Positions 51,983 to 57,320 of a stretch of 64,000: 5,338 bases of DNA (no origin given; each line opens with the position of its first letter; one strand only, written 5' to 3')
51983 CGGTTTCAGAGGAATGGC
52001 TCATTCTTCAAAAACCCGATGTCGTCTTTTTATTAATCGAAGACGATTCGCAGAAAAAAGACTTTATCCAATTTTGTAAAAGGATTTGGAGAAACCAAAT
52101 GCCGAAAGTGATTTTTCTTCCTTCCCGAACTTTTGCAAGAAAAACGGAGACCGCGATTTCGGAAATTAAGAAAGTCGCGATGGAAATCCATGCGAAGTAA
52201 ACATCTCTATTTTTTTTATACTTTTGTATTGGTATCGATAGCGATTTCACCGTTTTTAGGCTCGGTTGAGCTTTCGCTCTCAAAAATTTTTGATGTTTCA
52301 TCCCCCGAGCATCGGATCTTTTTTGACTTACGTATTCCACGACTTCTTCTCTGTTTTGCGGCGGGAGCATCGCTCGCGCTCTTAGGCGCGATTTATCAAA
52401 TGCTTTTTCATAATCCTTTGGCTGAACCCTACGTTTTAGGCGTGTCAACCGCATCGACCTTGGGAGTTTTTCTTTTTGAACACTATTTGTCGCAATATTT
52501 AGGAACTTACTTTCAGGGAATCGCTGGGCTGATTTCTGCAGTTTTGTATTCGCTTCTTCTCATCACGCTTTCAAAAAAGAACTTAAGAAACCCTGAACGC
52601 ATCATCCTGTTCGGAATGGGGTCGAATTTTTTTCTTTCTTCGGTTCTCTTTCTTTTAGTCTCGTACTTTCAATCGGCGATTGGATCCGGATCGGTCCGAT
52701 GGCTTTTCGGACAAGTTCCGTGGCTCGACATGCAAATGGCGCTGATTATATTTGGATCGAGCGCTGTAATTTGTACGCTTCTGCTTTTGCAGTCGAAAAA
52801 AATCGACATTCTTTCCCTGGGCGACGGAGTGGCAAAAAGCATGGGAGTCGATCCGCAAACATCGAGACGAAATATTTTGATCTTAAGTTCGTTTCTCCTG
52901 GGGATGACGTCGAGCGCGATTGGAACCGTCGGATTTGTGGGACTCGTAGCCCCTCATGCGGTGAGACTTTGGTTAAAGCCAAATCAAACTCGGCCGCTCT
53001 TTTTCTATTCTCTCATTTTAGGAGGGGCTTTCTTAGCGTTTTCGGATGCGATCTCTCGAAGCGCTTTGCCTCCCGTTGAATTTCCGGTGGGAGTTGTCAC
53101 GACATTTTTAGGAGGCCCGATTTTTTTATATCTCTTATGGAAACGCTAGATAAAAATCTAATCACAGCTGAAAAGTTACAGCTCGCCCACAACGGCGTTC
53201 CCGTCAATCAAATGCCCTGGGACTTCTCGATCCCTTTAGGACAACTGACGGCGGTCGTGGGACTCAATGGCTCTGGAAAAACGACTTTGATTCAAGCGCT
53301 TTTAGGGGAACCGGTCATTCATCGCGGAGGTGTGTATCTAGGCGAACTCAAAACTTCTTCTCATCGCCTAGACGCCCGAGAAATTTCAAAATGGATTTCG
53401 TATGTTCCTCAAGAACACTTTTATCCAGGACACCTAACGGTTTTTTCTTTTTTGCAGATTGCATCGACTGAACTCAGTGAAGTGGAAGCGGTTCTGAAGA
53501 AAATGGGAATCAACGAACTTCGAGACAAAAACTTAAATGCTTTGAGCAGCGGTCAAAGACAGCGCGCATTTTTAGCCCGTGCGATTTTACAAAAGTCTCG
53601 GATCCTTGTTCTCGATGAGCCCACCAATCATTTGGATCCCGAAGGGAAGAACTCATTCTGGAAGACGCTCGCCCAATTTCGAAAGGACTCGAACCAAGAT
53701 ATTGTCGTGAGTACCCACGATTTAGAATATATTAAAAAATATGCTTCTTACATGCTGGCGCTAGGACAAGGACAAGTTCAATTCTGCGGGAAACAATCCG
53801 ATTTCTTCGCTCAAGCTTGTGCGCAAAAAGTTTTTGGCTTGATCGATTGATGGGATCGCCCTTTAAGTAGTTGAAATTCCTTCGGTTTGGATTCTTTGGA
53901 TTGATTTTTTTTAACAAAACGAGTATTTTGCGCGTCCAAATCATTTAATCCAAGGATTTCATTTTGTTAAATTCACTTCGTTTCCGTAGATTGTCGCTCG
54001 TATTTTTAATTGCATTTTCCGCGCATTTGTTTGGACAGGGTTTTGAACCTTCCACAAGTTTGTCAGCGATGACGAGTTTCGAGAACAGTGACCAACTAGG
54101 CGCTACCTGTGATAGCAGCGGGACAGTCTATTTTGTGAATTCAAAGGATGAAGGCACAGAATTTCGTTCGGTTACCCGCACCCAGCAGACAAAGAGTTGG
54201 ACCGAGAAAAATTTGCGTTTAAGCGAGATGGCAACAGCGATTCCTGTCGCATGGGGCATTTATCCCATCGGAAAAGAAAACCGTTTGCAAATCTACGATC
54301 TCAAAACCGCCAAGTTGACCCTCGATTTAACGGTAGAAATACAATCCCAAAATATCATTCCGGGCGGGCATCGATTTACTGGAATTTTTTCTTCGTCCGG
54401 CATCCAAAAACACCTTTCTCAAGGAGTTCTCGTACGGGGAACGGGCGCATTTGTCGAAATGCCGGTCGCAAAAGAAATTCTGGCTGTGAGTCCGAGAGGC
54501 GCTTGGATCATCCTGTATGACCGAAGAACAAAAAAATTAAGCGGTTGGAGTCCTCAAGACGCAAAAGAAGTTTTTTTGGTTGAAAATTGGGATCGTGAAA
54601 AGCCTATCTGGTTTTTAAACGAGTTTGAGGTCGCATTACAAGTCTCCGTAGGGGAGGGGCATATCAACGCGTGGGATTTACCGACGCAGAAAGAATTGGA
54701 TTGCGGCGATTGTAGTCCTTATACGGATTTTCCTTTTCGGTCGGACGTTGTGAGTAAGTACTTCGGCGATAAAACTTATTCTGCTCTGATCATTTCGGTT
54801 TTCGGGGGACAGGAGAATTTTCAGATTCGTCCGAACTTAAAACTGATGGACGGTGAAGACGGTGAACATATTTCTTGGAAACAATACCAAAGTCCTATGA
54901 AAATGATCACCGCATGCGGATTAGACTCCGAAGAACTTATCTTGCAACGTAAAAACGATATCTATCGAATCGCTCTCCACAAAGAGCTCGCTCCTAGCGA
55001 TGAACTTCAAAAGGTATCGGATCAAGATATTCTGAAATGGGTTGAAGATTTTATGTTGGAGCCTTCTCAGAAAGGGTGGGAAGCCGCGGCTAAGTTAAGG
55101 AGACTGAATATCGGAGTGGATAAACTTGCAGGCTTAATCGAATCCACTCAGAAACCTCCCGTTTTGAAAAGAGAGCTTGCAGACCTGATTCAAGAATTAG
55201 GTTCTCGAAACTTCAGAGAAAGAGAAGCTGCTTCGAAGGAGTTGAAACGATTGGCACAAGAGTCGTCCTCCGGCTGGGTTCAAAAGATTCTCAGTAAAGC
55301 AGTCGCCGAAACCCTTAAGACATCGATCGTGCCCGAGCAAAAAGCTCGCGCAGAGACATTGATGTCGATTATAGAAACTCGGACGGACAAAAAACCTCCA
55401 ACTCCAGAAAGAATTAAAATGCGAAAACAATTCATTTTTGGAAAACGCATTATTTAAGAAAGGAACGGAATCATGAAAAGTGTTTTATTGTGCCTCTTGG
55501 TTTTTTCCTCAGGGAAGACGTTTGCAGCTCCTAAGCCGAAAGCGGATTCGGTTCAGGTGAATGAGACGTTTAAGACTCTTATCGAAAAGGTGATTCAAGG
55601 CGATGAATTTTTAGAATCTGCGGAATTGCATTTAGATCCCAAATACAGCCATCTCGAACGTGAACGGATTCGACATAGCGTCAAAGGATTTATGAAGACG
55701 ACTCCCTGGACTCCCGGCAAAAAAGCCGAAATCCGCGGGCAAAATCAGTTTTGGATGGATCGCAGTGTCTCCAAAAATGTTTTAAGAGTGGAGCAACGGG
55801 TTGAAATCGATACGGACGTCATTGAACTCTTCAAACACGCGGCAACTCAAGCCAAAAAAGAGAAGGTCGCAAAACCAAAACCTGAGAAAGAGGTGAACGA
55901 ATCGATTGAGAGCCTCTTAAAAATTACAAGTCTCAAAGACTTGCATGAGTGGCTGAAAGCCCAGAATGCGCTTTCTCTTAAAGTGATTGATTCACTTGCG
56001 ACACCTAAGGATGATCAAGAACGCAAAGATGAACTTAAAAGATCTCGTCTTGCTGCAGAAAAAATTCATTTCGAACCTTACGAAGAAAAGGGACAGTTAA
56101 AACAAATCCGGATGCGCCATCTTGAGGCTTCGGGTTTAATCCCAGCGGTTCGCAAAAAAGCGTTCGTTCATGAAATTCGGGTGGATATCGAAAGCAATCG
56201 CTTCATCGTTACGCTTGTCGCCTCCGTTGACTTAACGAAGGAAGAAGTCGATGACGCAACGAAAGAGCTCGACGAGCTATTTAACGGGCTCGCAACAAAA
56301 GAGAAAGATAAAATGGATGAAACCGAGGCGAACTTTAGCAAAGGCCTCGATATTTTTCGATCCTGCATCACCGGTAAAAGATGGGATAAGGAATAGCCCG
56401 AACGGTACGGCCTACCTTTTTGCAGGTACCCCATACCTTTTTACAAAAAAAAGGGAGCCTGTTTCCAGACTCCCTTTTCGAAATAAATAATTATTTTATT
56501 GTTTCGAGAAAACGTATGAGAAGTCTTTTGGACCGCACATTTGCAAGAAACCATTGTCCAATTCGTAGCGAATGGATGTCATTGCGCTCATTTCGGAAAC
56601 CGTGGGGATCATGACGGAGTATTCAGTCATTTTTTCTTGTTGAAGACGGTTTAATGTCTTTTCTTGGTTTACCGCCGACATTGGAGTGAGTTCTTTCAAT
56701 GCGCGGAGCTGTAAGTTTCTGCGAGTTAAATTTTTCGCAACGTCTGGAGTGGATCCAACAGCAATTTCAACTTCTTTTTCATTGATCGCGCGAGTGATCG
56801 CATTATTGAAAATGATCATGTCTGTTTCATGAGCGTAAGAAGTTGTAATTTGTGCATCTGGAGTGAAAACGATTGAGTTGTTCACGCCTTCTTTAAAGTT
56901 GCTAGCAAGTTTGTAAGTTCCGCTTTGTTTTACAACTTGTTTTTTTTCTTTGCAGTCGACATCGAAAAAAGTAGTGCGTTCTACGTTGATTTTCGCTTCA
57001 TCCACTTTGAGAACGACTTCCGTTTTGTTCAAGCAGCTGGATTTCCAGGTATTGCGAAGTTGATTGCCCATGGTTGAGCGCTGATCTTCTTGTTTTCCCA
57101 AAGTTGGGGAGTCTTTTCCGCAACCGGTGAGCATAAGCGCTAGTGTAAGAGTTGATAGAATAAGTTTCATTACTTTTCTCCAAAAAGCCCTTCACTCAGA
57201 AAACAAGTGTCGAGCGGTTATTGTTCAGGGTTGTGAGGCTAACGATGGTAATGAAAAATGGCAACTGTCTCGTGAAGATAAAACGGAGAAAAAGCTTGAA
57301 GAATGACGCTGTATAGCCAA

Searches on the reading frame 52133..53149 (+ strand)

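Call 64: search_protein_families(library=pfam, proteins=[window:52133-53149:+], max_evalue=0.001)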
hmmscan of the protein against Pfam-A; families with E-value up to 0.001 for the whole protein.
window:52133-53149:+ (338 aa): 2 families
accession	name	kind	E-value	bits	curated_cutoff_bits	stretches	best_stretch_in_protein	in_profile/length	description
PF01032.23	FecCD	-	2.8e-74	250.4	26.5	1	32-337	2-311/311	FecCD transport family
PF00950.22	ABC-3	-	0.00014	22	20.1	1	132-308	59-232/258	ABC 3 transport family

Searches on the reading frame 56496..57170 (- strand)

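Call 42: search_protein_families(library=ncbifam, proteins=[window:56496-57170:-], max_evalue=1)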
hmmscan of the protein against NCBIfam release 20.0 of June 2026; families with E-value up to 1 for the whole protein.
window:56496-57170:- (224 aa): 4 families
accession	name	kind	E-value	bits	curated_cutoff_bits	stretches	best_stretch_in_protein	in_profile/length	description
TIGR04389.1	Lepto_lipo_1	subfamily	0.0015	18.4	100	1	4-91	6-95/201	lipoprotein, tandem type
NF047337.1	hydrolase_RcgR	subfamily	0.047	12.8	182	1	57-127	48-116/332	RcgR family putative quorum lactone hydrolase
NF047408.1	SA0632_fam_LP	equivalog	0.1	12.3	70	1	2-21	3-22/68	SA0632 family lipoprotein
NF047847.2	SS_mature_LptM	equivalog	0.22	11.6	27.7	1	1-18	1-21/31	LPS translocon maturation chaperone LptM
